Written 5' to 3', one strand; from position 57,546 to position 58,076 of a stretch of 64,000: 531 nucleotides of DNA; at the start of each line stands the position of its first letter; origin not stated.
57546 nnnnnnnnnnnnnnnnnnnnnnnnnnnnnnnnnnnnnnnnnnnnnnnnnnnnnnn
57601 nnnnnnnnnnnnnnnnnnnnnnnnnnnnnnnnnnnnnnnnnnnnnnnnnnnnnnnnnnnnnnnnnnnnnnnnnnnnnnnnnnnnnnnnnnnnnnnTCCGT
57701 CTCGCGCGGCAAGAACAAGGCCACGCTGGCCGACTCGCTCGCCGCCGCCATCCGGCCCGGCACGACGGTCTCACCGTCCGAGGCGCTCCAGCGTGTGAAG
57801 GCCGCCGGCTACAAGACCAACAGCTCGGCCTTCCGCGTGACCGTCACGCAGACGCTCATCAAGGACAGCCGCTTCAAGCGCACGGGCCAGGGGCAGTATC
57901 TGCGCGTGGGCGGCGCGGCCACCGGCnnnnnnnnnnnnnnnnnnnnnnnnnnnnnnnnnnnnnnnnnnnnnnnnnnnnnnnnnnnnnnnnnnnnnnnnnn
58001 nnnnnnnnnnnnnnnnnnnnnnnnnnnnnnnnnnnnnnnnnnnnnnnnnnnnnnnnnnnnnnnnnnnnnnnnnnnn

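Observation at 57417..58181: Third family member combines AT-hook cores with a histone-H1-like Lys/Ala/Pro tail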

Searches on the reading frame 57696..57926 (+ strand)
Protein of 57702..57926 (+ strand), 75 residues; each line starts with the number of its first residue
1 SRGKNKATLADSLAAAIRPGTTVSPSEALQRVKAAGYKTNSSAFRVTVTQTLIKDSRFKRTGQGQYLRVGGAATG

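Call 20: search_protein_families(library=pfam, proteins=[window:57702-57926:+], max_evalue=10)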
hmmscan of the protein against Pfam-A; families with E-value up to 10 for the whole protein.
window:57702-57926:+ (75 aa): 1 family
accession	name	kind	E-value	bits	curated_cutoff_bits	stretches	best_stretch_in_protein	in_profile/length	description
PF16699.10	CSTF1_dimer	-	0.088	13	26.6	1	8-40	24-56/57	Cleavage stimulation factor subunit 1, dimerisation domain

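Call 24: search_solved_structures(query=A3, max_evalue=10, show_alignments=3)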
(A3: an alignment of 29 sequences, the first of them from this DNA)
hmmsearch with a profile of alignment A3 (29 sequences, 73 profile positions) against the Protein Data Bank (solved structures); distinct sequences matched with E-value up to 10: 3.
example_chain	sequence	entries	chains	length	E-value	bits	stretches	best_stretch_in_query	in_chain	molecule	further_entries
7a2d_A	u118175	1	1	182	0.55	13.4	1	16-65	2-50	Uncharacterized protein YraP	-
1dts_A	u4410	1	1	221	1.7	11.8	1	20-42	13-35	DETHIOBIOTIN SYNTHETASE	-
1a82_A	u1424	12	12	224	1.8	11.8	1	20-42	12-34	DETHIOBIOTIN SYNTHETASE | PROTEIN (DETHIOBIOTIN SYNTHETASE) | DETHIOBIOTIN SYNTHASE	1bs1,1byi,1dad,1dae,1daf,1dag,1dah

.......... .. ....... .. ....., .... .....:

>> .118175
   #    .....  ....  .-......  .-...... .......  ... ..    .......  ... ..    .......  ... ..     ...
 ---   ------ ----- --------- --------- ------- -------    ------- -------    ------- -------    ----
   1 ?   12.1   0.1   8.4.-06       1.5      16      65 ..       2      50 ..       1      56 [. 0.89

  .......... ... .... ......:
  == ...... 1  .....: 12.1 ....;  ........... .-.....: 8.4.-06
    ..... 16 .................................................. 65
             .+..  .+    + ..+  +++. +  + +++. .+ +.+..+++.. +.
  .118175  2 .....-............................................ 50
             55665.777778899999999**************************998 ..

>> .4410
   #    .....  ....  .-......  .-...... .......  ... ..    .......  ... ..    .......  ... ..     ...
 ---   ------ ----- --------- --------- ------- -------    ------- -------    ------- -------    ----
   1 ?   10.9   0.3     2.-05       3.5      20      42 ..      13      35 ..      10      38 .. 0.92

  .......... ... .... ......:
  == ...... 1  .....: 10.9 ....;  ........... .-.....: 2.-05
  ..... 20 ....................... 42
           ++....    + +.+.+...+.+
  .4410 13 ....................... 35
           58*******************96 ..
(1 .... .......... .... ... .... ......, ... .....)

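Call 43: search_protein_representatives(alignment_id=A3)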
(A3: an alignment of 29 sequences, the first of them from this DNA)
Query: 29 sequences, 73 profile positions. Proteins with E-value up to 0.001 (for the whole library): 2282; up to 1e-10: 910; up to 1e-30: 2. The best 150 are listed.
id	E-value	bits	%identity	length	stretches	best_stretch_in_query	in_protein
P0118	1.9e-35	136.7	-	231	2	2-71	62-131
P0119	3.1e-32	126.4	-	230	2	3-71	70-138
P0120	1.8e-30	120.8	-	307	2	1-73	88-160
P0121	8.8e-30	118.6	-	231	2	3-72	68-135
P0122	9.1e-30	118.5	-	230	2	2-73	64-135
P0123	2.2e-29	117.3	-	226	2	2-71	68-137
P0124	2.3e-29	117.3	-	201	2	3-68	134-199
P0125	1.3e-28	114.8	-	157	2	9-70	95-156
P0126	4.0e-28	113.3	-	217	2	2-73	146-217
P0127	4.1e-28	113.2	-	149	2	3-72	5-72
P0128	1.6e-27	111.3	-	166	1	2-72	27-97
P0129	3.4e-27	110.3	-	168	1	2-71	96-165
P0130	4.4e-27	109.9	-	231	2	3-71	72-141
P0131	7.3e-27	109.2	-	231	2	8-71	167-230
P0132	7.8e-27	109.1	-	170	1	2-71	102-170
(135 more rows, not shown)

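Call 60: search_protein_families(library=pfam, alignment_id=A6, max_evalue=0.1)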
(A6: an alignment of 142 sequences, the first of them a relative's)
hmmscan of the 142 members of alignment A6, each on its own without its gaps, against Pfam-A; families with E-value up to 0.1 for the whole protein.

A. member 1, P0118 (231 aa): 1 family
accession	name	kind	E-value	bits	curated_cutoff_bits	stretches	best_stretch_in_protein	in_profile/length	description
PF06152.16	Phage_min_cap2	-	0.0015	18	26.3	0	140-217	61-137/366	Phage minor capsid protein 2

B. families by the number of members that match (of 142 scanned): 145 families (the first 25 are shown)
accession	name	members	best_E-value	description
PF05066.19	HARE-HTH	28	8.7e-08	HB1, ASXL, restriction endonuclease HTH domain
PF17675.6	APG6_N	17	0.0026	Apg6 coiled-coil region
PF04977.20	DivIC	15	0.0019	Septum formation initiator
PF23159.1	WH_Rok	14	1.8e-05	Repressor Rok winged helix domain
PF23991.1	DUF7310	13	0.0076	Coiled-coil region of unknown function (DUF7310)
PF04102.17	SlyX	10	0.0035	SlyX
PF05225.22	HTH_psq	6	0.0045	helix-turn-helix, Psq domain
PF09929.15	DUF2161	5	0.00067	Putative PD-(D/E)XK phosphodiesterase (DUF2161)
PF13338.12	AbiEi_4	5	0.002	Transcriptional regulator, AbiEi antitoxin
PF05701.16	WEMBL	5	0.012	Weak chloroplast movement under blue light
PF08614.16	ATG16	4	0.012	Autophagy protein 16 (ATG16)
PF02090.21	SPAM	4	0.014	Salmonella surface presentation of antigen gene type M protein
PF15890.11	Peptidase_Mx1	4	0.021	Putative zinc-binding metallo-peptidase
PF06152.16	Phage_min_cap2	3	0.00022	Phage minor capsid protein 2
PF20667.3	Sec10_N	3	0.0023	Exocyst complex component Sec10, N-terminal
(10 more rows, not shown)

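Call 89: predict_structure(alignment_id=A3)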
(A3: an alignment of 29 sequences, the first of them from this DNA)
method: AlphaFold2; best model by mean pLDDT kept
length: 75 residues; sequences in the alignment: 29
mean_pLDDT: 79.1   pTM: 0.60
mean pLDDT of the five models: 79.1, 74.9, 73.7, 73.0, 71.0
residues with pLDDT >= 90: 1; 70-90: 62; 50-70: 7; < 50: 5
segments of 3 or more residues with pLDDT < 50: none
pLDDT, mean of each block of 10 residues (from residue 1): 54 82 87 83 83 87 87 61
secondary structure, 60 per line:
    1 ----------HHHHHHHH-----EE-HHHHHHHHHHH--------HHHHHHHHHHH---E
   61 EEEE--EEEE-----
elements in order: H11-18 H27-37 H46-56 E60-64 E67-70

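Call 92: fold_search(model_id=the predicted structure, library=pdb)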
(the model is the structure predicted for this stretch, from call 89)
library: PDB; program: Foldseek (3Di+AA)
matches with E <= 10: 418; with E <= 0.001: 0
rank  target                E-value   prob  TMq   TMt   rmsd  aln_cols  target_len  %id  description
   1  5zuz_MODEL_1_A        1.7e-02  0.99  0.52  0.41   3.6        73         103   22  Solution Structure of the DNA-Binding Domain of Rok (released 2018-10-17)
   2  5zux_MODEL_1_A        4.8e-02  0.97  0.54  0.46   5.8        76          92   22  Solution Structure of the DNA complex of the C-terminal Domain of Rok (released 2018-10-17)
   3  5thy_A                2.4e-01  0.75  0.49  0.13   4.1        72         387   14  Crystal structure of SeMet-Substituted CurJ carbon methyltransferase (released 2016-10-19)
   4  7wup_B                3.1e-01  0.77  0.48  0.12   3.5        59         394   19  The crystal structure of ApiI (released 2023-02-15)
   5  5thy_B                3.1e-01  0.75  0.51  0.13   3.4        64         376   14  Crystal structure of SeMet-Substituted CurJ carbon methyltransferase (released 2016-10-19)
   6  8gx4                  3.3e-01  0.51  0.43  0.12   4.5        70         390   17  Crystal structure of Diels-Alderase ApiI in complex with SAM (released 2023-09-20)
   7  8x6g_E                3.5e-01  0.77  0.47  0.43   3.1        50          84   24  Cryo-EM structure of Staphylococcus aureus sigB-dependent RNAP-promoter open complex (released 2024-06-05)
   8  8gzi                  3.5e-01  0.47  0.43  0.12   4.5        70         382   17  Crystal Structure of ApiI in complex with SAH (released 2023-09-27)
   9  5w7p                  3.8e-01  0.63  0.45  0.12   3.6        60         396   13  Crystal structure of OxaC (released 2018-06-27)
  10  5dui_A                4.3e-01  0.66  0.52  0.46   5.4        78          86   17  Identification of a new FoxO1 binding site that precludes CREB binding at the glucose-6-phosphatase catalytic subunit  (released 2016-09-21)
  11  1qqi                  4.6e-01  0.84  0.58  0.44   3.3        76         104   14  SOLUTION STRUCTURE OF THE DNA-BINDING AND TRANSACTIVATION DOMAIN OF PHOB FROM ESCHERICHIA COLI (released 2000-06-07)
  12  1j75_A                5.2e-01  0.54  0.40  0.49   3.1        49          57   12  Crystal Structure of the DNA-Binding Domain Zalpha of DLM-1 Bound to Z-DNA (released 2001-09-01)
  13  6lbi_G                6.0e-01  0.57  0.52  0.47   5.1        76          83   17  Crystal Structure of FOXO1-DBD homodimer bound to a palindromic DNA sequence (released 2021-02-10)
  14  3zq7                  6.3e-01  0.47  0.47  0.37   5.5        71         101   15  The Structure of DNA-binding domain of response regulator from Escherichia coli K-12 (released 2012-03-21)
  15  9j8g_A                7.2e-01  0.47  0.41  0.49   3.0        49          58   12  mouse zbp1 hybrid complex (released 2025-06-25)
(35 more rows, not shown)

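Call 97: find_homologous_proteins(query=A6, max_evalue=1e-8)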
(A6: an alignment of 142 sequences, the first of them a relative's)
Query A6 (142 sequences) (231 aa, profile of the alignment): 309 proteins with E <= 1e-8 among 8000 candidates; the best 120 are listed.
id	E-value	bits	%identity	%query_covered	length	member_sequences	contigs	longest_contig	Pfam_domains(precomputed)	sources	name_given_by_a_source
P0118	2.2e-70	256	100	100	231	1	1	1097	-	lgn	-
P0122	2.2e-69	253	49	98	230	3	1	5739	-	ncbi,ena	-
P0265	5.4e-66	242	52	99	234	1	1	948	-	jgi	jgi:chromosome segregation ATPase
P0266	4.9e-65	239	70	100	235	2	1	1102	-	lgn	-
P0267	1.5e-64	237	57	100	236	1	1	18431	-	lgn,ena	-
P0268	1.4e-63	234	53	100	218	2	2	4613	-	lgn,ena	-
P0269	2.5e-62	230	60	100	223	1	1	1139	-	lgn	-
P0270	1.5e-61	227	66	100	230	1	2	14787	-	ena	-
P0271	1.6e-61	227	63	100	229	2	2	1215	-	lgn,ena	-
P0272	2.3e-60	223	44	100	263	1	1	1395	PF05066.20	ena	-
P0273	1.2e-58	218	46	28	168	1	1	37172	-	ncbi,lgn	-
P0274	2.2e-58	217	52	27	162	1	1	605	-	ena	-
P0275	8.1e-58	215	39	54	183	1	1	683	-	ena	-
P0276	5.5e-56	209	44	25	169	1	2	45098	-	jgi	jgi:hypothetical protein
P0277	1.4e-55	208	32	55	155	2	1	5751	-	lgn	-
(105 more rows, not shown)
